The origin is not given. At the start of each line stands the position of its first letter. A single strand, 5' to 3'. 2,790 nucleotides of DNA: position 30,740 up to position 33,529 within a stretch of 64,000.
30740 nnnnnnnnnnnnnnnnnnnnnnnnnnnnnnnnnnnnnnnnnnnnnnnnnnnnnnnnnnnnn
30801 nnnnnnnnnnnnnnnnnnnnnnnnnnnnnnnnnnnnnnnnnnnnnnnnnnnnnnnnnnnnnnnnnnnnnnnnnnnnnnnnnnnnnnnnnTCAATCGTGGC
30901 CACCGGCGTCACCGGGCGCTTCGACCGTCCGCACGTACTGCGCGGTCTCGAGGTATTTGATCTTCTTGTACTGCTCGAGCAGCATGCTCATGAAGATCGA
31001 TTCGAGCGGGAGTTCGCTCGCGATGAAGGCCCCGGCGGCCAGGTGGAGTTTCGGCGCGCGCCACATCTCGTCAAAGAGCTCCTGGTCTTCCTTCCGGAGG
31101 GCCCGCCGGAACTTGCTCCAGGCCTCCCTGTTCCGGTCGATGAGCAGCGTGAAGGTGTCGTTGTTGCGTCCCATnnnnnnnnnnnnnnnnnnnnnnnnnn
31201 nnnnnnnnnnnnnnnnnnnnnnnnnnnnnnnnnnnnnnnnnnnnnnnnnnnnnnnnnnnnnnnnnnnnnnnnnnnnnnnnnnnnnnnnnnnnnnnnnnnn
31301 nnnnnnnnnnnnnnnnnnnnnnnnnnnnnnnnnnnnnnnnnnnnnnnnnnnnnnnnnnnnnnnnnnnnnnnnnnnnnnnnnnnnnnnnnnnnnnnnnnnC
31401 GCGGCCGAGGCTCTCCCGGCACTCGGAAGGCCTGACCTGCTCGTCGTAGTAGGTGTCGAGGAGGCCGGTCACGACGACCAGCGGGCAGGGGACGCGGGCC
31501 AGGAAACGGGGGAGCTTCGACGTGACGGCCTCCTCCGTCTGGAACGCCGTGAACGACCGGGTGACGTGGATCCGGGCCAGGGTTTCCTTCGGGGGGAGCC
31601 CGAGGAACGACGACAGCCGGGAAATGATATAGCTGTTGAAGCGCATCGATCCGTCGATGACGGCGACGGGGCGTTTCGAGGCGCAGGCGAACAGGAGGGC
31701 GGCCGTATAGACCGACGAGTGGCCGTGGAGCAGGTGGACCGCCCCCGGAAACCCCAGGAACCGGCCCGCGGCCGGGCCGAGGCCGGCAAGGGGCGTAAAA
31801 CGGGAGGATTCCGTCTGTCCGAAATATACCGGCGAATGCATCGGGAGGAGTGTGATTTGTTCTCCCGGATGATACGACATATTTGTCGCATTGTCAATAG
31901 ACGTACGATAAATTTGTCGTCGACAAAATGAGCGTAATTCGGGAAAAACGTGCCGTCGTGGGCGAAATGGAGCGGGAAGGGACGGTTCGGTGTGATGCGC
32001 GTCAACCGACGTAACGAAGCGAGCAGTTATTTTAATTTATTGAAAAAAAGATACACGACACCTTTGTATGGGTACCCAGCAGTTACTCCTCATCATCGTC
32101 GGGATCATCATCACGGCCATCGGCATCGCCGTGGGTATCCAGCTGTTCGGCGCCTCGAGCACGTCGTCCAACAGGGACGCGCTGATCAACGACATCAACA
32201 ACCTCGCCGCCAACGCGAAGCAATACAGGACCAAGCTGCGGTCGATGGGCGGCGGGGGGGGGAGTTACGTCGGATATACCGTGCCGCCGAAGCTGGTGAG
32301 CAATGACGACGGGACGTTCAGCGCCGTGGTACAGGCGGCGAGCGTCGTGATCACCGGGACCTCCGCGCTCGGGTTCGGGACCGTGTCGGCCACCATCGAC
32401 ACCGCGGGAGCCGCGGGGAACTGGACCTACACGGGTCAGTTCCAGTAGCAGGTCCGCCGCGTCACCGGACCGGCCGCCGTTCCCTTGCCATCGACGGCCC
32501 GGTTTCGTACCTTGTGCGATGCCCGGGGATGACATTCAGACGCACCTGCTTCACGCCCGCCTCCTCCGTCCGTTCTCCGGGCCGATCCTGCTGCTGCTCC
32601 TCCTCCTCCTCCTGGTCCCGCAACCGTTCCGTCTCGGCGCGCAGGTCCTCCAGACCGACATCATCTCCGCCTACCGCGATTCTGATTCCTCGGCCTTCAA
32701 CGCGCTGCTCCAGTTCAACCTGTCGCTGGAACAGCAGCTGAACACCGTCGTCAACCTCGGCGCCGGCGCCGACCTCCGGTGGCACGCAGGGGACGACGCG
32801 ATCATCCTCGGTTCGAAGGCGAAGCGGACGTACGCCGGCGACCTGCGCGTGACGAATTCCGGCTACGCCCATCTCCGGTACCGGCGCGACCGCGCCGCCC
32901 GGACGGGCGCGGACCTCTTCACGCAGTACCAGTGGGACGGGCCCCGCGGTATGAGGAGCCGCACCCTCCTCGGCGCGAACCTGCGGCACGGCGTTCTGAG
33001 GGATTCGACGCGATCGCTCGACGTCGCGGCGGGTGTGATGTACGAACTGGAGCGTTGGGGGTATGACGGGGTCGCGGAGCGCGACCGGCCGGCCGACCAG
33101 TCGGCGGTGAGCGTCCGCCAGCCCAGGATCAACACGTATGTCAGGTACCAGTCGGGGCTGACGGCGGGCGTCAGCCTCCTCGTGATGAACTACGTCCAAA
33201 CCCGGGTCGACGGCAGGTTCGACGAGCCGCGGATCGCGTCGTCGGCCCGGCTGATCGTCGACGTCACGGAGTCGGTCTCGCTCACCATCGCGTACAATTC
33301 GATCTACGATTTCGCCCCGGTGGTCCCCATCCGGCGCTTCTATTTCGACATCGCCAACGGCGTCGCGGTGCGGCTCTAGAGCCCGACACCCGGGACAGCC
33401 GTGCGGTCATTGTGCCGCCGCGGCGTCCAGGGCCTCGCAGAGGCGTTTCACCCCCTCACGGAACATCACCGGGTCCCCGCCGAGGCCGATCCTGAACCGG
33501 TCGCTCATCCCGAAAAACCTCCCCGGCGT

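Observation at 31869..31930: Candidate operator: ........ direct repeats 31 bp apart plus a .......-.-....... palindrome interlaced with a near-consensus sigma70 promoter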

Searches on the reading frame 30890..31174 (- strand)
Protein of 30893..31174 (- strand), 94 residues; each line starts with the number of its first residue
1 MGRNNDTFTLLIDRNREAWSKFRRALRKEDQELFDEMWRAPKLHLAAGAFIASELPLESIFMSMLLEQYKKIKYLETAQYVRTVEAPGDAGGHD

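Call 24: search_protein_families(library=pfam, proteins=[window:30893-31174:-], max_evalue=1)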
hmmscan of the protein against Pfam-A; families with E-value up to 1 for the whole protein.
seq(94 aa): 0 families

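Call 25: search_protein_families(library=ncbifam, proteins=[window:30893-31174:-], max_evalue=1)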
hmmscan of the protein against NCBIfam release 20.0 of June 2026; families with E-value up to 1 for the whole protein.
seq(94 aa): 0 families

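Call 30: find_homologous_proteins(query=window:30893-31174:-, max_evalue=0.001)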
Query seq(94 aa) (94 aa): 182 proteins with E <= 0.001 among 185 candidates; the best 120 are listed.
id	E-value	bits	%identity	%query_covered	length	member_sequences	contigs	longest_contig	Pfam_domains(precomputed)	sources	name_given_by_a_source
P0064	9.7e-49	181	96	89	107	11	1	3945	PF26485.1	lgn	-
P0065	3.0e-48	179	90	97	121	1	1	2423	PF26485.1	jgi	jgi:hypothetical protein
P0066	3.4e-48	179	90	98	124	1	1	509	PF26485.1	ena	-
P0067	1.7e-47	177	88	100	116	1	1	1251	PF26485.1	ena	-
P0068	1.9e-47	177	91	95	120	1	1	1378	PF26485.1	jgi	jgi:hypothetical protein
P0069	3.1e-47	176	89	97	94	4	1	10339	PF26485.1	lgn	-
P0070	1.5e-46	174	88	98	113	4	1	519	PF26485.1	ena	-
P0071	6.4e-46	172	84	100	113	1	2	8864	PF26485.1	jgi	jgi:hypothetical protein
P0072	2.2e-45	170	84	100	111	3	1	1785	PF26485.1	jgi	-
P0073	2.6e-45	170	90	91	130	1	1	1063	PF26485.1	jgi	-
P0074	1.1e-44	168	83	100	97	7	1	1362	PF26485.1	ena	-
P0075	2.9e-44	166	80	100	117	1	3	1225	PF26485.1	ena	-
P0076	3.9e-44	166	84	98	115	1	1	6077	PF26485.1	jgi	jgi:hypothetical protein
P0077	8.4e-44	165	75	100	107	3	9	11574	PF26485.1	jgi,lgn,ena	-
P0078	9.4e-44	165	82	97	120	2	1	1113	PF26485.1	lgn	-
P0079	1.8e-38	148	88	81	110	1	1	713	PF26485.1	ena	-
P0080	2.9e-38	147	85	85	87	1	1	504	PF26485.1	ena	-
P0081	3.4e-38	147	86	84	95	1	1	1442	PF26485.1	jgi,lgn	jgi:hypothetical protein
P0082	4.0e-38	147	76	96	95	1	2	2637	PF26485.1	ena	-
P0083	4.4e-38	147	76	96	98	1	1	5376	PF26485.1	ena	-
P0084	1.5e-37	145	73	99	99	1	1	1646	PF26485.1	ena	-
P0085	1.8e-37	145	86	83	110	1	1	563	PF26485.1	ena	-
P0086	2.1e-37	145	85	84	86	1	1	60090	PF26485.1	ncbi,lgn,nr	ncbi:MAG: hypothetical protein HYR76_04675 [Ignavibacteria bacterium]|nr:hypothetical protein [Ignav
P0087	2.4e-37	144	77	96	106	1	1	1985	PF26485.1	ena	-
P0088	3.4e-37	144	88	82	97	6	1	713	PF26485.1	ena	-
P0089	4.5e-37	143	83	86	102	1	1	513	PF26485.1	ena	-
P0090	4.6e-37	143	73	97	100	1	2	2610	PF26485.1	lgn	-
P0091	4.6e-37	143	89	81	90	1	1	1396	PF26485.1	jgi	jgi:hypothetical protein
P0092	5.7e-37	143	88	81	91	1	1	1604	PF26485.1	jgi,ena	jgi:hypothetical protein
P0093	6.1e-37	143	83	85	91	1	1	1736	PF26485.1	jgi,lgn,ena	-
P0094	7.4e-37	143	76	98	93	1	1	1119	PF26485.1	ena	-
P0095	7.6e-37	143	74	94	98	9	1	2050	PF26485.1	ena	-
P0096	7.8e-37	143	73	96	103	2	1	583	PF26485.1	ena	-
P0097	8.0e-37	143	74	99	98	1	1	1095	PF26485.1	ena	-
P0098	8.4e-37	143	79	96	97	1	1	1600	PF26485.1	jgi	jgi:hypothetical protein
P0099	9.5e-37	142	73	97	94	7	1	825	PF26485.1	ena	-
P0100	9.6e-37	142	74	98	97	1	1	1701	PF26485.1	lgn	-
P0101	1.0e-36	142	74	100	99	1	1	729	PF26485.1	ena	-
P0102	1.8e-36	142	86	81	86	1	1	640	PF26485.1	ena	-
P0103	2.0e-36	141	76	91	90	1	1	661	PF26485.1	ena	-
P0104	2.3e-36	141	71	95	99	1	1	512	PF26485.1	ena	-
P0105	2.5e-36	141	86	81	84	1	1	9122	PF26485.1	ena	-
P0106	3.2e-36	141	82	84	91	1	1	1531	PF26485.1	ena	-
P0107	3.4e-36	141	79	93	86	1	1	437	PF26485.1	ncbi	-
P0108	3.9e-36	140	81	84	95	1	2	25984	PF26485.1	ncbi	-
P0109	5.2e-36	140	79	91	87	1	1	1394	PF26485.1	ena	-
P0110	6.5e-36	140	81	86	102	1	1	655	PF26485.1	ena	-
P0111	6.8e-36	140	84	81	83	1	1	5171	PF26485.1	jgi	jgi:hypothetical protein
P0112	8.2e-36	139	83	81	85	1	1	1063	PF26485.1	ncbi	-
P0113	9.6e-36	139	84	81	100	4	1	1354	PF26485.1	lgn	-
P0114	1.0e-35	139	80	86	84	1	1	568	PF26485.1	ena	-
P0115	2.0e-35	138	81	83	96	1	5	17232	PF26485.1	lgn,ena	-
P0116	2.4e-35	138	75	90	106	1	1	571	PF26485.1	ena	-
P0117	2.9e-35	138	70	96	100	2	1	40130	PF26485.1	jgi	-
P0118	3.0e-35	138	76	93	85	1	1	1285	PF26485.1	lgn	-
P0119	3.9e-35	137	73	91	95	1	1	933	PF26485.1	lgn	-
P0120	4.3e-35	137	84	81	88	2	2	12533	PF26485.1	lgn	-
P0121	4.4e-35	137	80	85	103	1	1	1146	PF26485.1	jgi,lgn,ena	-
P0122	6.7e-35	137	75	94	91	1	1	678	PF26485.1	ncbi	-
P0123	7.3e-35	136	81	84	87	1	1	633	PF26485.1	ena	-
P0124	8.9e-35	136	83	81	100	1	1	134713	PF26485.1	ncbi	-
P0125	9.6e-35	136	71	91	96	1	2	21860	PF26485.1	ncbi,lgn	-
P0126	1.2e-34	136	72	91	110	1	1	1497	PF26485.1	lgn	-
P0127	1.2e-34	136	78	81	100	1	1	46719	PF26485.1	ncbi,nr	ncbi:MAG: hypothetical protein QME52_01645 [Bacteroidota bacterium]|nr:hypothetical protein [Bactero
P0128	1.3e-34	136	74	86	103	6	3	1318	PF26485.1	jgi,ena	-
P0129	1.3e-34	136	80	84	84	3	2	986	PF26485.1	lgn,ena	-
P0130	1.4e-34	135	78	82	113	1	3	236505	PF26485.1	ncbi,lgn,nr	ncbi:MAG: hypothetical protein HZB59_02080 [Ignavibacteriales bacterium]|nr:hypothetical protein [Ig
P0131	1.5e-34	135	78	81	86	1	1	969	PF26485.1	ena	-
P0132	1.5e-34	135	74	94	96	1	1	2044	PF26485.1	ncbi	-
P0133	1.7e-34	135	83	81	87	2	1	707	PF26485.1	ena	-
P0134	2.4e-34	135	78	81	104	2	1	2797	PF26485.1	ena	-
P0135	2.9e-34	134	78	81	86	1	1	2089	PF26485.1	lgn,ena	-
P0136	5.0e-34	134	74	90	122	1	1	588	PF26485.1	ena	-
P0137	5.5e-34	134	76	81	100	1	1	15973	PF26485.1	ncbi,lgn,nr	ncbi:MAG: hypothetical protein C0417_11580 [Chlorobiaceae bacterium]|nr:hypothetical protein [Chloro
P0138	5.9e-34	133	81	82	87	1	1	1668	PF26485.1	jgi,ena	-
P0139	6.4e-34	133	83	81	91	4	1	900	PF26485.1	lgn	-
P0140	9.3e-34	133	76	81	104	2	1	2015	PF26485.1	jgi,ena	-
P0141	1.9e-33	132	83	81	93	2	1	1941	PF26485.1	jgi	jgi:hypothetical protein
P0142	2.0e-33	132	77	82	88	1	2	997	PF26485.1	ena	-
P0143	2.2e-33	132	77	82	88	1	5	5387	PF26485.1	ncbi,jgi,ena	-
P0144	3.1e-33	131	77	84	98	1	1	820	PF26485.1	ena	-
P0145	3.5e-33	131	70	94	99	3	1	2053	PF26485.1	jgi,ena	-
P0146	4.7e-33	131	79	81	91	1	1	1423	PF26485.1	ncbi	-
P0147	7.4e-33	130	78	81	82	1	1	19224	PF26485.1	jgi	-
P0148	9.9e-33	130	75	81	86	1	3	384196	PF26485.1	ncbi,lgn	-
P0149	1.1e-32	129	75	81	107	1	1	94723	PF26485.1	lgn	-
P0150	1.2e-32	129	71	91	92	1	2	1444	PF26485.1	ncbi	-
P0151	4.7e-32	127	77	82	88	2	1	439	PF26485.1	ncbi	-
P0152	8.2e-32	127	76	81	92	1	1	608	PF26485.1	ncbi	-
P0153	4.2e-31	124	75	81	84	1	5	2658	PF26485.1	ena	-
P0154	5.3e-31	124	70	87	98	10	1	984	PF26485.1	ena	-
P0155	5.3e-31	124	74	83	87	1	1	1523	PF26485.1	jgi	jgi:hypothetical protein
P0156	7.1e-31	124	73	82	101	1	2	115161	PF26485.1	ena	-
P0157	9.5e-31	123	65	95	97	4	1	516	PF26485.1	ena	-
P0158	1.5e-30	123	67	96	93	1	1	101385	PF26485.1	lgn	-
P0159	2.2e-30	122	71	82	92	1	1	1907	PF26485.1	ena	-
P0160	9.3e-30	120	70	81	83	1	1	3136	PF26485.1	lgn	-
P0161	3.2e-29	118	63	98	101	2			PF26485.1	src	-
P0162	5.1e-29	118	66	90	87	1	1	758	PF26485.1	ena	-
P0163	5.9e-29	117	71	81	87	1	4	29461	PF26485.1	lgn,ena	-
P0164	1.9e-23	100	78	67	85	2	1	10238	PF26485.1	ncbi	ncbi:MAG: hypothetical protein ACHQQQ_15225 [Bacteroidota bacterium]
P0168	6.0e-22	95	82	60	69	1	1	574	PF26485.1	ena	-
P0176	1.6e-20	91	58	81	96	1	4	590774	PF26485.1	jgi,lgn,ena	jgi:hypothetical protein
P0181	4.7e-18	83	55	80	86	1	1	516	PF26485.1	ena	-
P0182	3.4e-17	80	89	48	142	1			PF26485.1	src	-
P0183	2.6e-16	77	79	50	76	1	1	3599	PF26485.1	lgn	-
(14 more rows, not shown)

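Call 35: predict_structure(alignment_id=A2)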
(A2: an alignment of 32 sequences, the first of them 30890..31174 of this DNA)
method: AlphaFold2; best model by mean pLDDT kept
length: 94 residues; sequences in the alignment: 32
mean_pLDDT: 69.2   pTM: 0.44
mean pLDDT of the five models: 69.2, 69.1, 64.5, 63.2, 61.7
residues with pLDDT >= 90: 3; 70-90: 45; 50-70: 34; < 50: 12
segments of 3 or more residues with pLDDT < 50: 1-5, 50-52, 91-94
pLDDT, mean of each block of 10 residues (from residue 1): 53 76 87 78 55 57 75 87 63 47
secondary structure, 60 per line:
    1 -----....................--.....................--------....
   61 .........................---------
elements in order: H6-25 H28-48 H57-85

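Call 39: fold_search(model_id=the predicted structure, library=pdb)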
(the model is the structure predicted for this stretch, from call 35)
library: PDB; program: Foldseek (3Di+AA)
matches with E <= 10: 0; with E <= 0.001: 0
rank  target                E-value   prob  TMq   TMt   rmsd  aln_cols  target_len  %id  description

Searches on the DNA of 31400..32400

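Call 83: search_rna_families(source=window, start=31400, end=32400, threshold=evalue, max_evalue=1)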
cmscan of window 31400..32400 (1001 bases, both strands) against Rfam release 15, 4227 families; matches with E-value up to 1: 2.
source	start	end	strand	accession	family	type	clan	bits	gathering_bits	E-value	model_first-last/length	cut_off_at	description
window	32077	32113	-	RF01141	sR18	Gene; snRNA; snoRNA; CD-box;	-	17.6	45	0.28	1-56/56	no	Small nucleolar RNA sR18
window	31863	31944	+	RF01926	mir-981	Gene; miRNA;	-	14.9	51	0.75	1-86/86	no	mir-981 microRNA precursor family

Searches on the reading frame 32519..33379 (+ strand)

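Call 5: search_protein_families(library=pfam, proteins=[window:32519-33379:+], max_evalue=0.01)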
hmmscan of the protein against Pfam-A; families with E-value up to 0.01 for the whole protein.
window:32519-33379:+ (286 aa): 1 family
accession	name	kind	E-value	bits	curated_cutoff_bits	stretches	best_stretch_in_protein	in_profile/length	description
PF04338.18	DUF481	-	5.4e-08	33.6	21.1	1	79-267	16-191/210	Protein of unknown function, DUF481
